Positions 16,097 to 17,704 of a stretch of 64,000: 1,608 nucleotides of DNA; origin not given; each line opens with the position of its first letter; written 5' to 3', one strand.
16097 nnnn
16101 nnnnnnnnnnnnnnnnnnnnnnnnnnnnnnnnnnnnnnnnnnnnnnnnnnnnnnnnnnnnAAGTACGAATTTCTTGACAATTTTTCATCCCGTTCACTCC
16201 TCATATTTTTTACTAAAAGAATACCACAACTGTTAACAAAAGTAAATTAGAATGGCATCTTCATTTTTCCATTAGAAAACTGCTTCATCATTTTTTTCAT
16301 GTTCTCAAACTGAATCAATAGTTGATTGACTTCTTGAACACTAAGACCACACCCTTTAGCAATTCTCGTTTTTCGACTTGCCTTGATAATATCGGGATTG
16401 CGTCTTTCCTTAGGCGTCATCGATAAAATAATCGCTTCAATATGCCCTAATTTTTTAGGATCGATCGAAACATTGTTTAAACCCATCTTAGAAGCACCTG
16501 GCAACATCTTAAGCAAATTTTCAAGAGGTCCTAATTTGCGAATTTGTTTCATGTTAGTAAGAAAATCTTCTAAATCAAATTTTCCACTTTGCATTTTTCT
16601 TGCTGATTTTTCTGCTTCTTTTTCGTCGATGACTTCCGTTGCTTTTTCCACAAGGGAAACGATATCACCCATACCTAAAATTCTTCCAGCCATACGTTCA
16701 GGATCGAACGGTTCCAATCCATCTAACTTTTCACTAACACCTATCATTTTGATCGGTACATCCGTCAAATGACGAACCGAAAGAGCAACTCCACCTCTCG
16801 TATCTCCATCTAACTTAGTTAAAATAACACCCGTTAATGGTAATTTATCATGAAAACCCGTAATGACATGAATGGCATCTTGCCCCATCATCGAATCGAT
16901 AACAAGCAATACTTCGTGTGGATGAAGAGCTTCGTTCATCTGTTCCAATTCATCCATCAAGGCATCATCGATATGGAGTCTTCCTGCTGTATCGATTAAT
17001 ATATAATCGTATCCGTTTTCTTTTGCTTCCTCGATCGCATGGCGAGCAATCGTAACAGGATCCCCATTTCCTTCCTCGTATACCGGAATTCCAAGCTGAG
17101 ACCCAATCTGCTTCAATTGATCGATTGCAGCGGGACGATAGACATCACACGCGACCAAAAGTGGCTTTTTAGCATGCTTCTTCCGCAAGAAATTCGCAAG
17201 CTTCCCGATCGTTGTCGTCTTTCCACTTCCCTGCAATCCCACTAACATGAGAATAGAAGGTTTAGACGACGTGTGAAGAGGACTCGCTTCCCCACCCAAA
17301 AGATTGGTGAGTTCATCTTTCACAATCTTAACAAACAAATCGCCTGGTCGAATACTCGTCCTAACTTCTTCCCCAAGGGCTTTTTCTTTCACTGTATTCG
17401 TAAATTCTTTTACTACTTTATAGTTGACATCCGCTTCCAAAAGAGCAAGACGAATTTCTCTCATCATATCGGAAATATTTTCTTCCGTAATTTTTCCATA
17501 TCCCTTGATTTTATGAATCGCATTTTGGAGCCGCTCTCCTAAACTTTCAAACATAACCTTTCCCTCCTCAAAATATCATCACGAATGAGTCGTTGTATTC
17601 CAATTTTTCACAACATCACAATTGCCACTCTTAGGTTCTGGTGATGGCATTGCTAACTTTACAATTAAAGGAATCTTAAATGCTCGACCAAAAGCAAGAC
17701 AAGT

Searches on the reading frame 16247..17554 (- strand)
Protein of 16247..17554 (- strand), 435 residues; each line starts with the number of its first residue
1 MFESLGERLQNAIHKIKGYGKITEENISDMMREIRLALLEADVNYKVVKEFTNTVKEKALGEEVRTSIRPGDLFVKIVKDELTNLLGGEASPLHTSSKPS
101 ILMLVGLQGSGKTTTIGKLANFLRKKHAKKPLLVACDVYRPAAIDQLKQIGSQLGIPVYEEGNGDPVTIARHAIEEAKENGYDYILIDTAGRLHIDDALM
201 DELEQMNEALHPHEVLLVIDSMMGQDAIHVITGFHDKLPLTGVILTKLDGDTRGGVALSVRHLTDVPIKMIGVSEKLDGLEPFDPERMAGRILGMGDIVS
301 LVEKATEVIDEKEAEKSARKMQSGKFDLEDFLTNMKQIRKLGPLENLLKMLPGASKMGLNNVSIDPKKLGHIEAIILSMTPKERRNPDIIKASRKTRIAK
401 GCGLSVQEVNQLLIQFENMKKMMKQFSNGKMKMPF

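Call 3: search_protein_families(library=pfam, proteins=[window:16247-17554:-], max_evalue=0.1)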
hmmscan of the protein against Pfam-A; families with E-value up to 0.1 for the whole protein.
window:16247-17554:- (435 aa): 23 families
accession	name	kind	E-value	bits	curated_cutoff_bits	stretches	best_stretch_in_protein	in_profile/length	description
PF00448.28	SRP54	-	6.1e-76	254.9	22.7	1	99-294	1-196/196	SRP54-type protein, GTPase domain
PF02978.25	SRP_SPB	-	4.1e-35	120.5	27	1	325-423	1-91/91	Signal peptide binding domain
PF02881.24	SRP54_N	-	6.5e-24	84.4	22.4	1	5-82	1-75/75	SRP54-type protein, helical bundle domain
PF13401.12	AAA_22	-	6.5e-07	30.2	27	1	98-211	4-114/130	AAA domain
PF06414.18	Zeta_toxin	-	1.2e-05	25.3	22.3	1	93-190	10-104/199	Zeta toxin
PF13191.12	AAA_16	-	2.3e-05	25.4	32.6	1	96-222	21-141/167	AAA ATPase domain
PF13614.12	AAA_31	-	0.00017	22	27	0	109-138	12-40/177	AAA domain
PF02492.25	cobW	-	0.0011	19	20.7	1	102-240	3-144/180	CobW/HypB/UreG, nucleotide-binding domain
PF13207.12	AAA_17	-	0.0025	18.5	27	1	105-218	1-108/136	AAA domain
PF01926.29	MMR_HSR1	-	0.003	18.1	21.9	0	175-221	38-85/113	50S ribosome-binding GTPase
PF13479.12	AAA_24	-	0.0035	17.7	27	1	102-206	5-87/195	AAA domain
PF13245.12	AAA_19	-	0.0037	17.9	25.1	1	95-220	7-97/134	AAA domain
PF03029.23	ATP_bind_1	-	0.0037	17.5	27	0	105-127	2-24/240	Conserved hypothetical ATP binding protein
PF01656.29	CbiA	-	0.004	17.5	25.4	1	109-253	9-88/125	CobQ/CobB/MinD/ParA nucleotide binding domain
PF25199.1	nSTAND_NTPase5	-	0.013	15.7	34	0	90-127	32-69/145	Novel STAND NTPase 5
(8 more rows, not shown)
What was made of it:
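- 16247..17554 (-): ffh. SRP54_N, SRP54 and SRP_SPB domains (call 3).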

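Call 60: find_related_loci(query=window:16247-17554:-, collection=metagenome_contigs, flank=10000)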
Query window:16247-17554:- (435 aa) in metagenome_contigs; peptide patterns used: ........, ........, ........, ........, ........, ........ (x = any residue, [..] = any of these).
600 stretches matched a pattern (row limit reached: there are more); 409 encode a relative of the query (tblastn E <= 1e-3); the best 80 are kept; 80 distinct loci.
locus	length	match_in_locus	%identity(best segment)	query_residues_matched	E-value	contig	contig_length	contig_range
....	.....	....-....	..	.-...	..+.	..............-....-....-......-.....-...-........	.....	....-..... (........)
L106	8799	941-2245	83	1-435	0e+0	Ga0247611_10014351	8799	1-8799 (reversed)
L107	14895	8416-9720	83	1-435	0e+0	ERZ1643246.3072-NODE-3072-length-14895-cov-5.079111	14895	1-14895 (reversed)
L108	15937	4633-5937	83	1-435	0e+0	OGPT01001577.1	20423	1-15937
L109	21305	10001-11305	82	1-435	0e+0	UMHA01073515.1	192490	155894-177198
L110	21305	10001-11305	82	1-435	0e+0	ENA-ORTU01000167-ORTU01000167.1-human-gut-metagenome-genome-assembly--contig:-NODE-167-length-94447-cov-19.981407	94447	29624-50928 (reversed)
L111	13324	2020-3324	82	1-435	0e+0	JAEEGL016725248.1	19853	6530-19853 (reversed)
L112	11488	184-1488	82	1-435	0e+0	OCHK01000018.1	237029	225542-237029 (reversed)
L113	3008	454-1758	82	1-435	0e+0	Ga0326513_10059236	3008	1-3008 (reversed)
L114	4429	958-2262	82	1-435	0e+0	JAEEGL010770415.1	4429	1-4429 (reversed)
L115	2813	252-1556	82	1-435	0e+0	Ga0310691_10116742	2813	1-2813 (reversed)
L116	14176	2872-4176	82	1-435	0e+0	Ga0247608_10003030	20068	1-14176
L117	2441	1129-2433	82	1-435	0e+0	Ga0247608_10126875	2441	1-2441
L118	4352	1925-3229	81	1-435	0e+0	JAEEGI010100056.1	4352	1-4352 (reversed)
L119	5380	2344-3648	81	1-435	0e+0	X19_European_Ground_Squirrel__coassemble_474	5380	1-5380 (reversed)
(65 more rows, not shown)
